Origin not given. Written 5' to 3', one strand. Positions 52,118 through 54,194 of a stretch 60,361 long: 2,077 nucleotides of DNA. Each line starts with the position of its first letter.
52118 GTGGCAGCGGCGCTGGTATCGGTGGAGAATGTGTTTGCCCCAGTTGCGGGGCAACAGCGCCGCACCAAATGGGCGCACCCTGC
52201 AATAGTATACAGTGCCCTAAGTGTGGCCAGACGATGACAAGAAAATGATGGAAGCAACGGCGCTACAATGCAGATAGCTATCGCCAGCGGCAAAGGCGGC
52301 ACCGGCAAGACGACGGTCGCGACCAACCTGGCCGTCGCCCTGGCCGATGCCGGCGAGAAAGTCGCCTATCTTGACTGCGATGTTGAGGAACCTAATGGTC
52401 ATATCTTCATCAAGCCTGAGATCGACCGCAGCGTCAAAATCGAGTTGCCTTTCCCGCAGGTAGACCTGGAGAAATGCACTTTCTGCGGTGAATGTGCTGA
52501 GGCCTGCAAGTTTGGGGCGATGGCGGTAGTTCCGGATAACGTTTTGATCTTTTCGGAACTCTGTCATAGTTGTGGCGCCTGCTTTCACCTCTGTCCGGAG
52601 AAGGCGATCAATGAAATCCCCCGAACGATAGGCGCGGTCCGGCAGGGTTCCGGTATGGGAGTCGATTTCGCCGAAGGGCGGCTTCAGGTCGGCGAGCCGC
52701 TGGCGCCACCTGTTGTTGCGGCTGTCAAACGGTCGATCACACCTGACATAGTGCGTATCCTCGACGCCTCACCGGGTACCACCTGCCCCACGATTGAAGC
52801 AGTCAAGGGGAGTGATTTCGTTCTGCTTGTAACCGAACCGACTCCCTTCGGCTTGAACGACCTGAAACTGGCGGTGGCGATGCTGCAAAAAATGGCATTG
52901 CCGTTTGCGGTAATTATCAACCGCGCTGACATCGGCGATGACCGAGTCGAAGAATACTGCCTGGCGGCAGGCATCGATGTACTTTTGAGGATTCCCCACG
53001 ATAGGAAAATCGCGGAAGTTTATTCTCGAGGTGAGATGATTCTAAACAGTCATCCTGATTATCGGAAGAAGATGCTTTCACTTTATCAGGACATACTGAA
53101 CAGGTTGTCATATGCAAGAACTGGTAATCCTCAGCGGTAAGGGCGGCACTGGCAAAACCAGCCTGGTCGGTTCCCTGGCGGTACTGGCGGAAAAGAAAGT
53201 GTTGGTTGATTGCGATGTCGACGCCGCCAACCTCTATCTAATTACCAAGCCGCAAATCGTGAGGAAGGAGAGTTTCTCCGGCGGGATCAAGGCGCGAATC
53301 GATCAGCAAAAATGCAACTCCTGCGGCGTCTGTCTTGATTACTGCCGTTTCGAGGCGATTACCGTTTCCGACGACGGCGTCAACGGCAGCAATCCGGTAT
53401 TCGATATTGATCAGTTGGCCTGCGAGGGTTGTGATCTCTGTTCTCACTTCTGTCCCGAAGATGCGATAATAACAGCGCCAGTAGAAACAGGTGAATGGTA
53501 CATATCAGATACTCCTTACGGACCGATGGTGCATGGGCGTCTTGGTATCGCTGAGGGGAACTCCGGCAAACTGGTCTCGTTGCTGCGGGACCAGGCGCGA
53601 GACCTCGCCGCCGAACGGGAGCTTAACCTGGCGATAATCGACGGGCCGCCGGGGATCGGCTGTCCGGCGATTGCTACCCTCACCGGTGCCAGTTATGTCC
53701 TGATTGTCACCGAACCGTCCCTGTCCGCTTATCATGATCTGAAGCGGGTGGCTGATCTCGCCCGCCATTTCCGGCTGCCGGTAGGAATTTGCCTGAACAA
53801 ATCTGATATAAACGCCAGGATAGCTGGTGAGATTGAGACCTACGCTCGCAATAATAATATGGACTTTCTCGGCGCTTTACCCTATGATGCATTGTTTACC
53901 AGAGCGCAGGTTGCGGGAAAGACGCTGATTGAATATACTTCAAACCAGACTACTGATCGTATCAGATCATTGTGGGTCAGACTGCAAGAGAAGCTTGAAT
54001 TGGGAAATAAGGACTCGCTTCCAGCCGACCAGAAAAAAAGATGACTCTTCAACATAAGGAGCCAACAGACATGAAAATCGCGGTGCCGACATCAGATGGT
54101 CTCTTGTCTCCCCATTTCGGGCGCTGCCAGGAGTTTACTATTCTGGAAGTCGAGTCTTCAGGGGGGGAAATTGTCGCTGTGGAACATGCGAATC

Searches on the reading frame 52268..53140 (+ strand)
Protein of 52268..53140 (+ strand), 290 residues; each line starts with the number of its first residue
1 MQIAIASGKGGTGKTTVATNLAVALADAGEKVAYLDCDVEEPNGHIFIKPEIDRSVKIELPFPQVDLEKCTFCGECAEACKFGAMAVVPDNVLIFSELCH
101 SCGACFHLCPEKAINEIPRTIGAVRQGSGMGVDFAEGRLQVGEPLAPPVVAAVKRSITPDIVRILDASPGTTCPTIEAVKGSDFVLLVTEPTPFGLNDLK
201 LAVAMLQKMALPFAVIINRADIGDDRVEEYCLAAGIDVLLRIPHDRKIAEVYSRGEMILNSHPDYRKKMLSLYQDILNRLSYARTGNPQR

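Call 69: search_protein_families(library=pfam, proteins=[window:52268-53140:+], max_evalue=0.00001)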
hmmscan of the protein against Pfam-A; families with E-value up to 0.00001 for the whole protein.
window:52268-53140:+ (290 aa): 10 families
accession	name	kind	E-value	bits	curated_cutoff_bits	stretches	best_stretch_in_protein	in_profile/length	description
PF01656.29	CbiA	-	6.4e-19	68.6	25.4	1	3-256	1-123/125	CobQ/CobB/MinD/ParA nucleotide binding domain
PF10609.15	ParA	-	1e-17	64.8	27.1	1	3-43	6-46/246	NUBPL iron-transfer P-loop NTPase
PF00037.32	Fer4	-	6.8e-13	48.3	21.1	1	63-84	1-22/24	4Fe-4S binding domain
PF13614.12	AAA_31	-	8.1e-12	45.9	27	1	3-40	4-41/177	AAA domain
PF09140.17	MipZ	-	1.5e-08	34.7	20.7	1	3-65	3-67/262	ATPase MipZ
PF12837.12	Fer4_6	-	1.6e-08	34.5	25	0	62-84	1-23/24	4Fe-4S binding domain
PF12838.12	Fer4_7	-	2e-08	35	27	0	42-84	13-52/52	4Fe-4S dicluster domain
PF00142.24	Fer4_NifH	-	3.5e-08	33.7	25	0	2-44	2-43/271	4Fe-4S iron sulfur cluster binding proteins, NifH/frxC family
PF13187.11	Fer4_9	-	1.3e-07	32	27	1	69-114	1-52/52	4Fe-4S dicluster domain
PF13237.11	Fer4_10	-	2.1e-06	28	25.5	0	64-110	3-53/53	4Fe-4S dicluster domain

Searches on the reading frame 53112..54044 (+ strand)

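Call 69: search_protein_families(library=pfam, proteins=[window:53112-54044:+], max_evalue=0.00001)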
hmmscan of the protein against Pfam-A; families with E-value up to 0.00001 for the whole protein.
window:53112-54044:+ (310 aa): 9 families
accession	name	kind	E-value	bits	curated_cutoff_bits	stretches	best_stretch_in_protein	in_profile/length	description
PF01656.29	CbiA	-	1.7e-12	47.8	25.4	1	4-271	1-124/125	CobQ/CobB/MinD/ParA nucleotide binding domain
PF10609.15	ParA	-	7.8e-11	42.3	27.1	1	169-282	110-235/246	NUBPL iron-transfer P-loop NTPase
PF00037.32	Fer4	-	4.9e-10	39.2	21.1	0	62-84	2-24/24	4Fe-4S binding domain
PF14697.11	Fer4_21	-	2.1e-08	34.6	35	1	61-119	1-57/59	4Fe-4S dicluster domain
PF12838.12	Fer4_7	-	4e-08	34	27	1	67-118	1-52/52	4Fe-4S dicluster domain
PF13237.11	Fer4_10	-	6.5e-07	29.6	25.5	0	99-118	4-25/53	4Fe-4S dicluster domain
PF00142.24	Fer4_NifH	-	1.2e-06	28.7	25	0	192-288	140-241/271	4Fe-4S iron sulfur cluster binding proteins, NifH/frxC family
PF12837.12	Fer4_6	-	3e-06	27.3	25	0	61-83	2-24/24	4Fe-4S binding domain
PF13614.12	AAA_31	-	6.3e-06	26.7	27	0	171-214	118-161/177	AAA domain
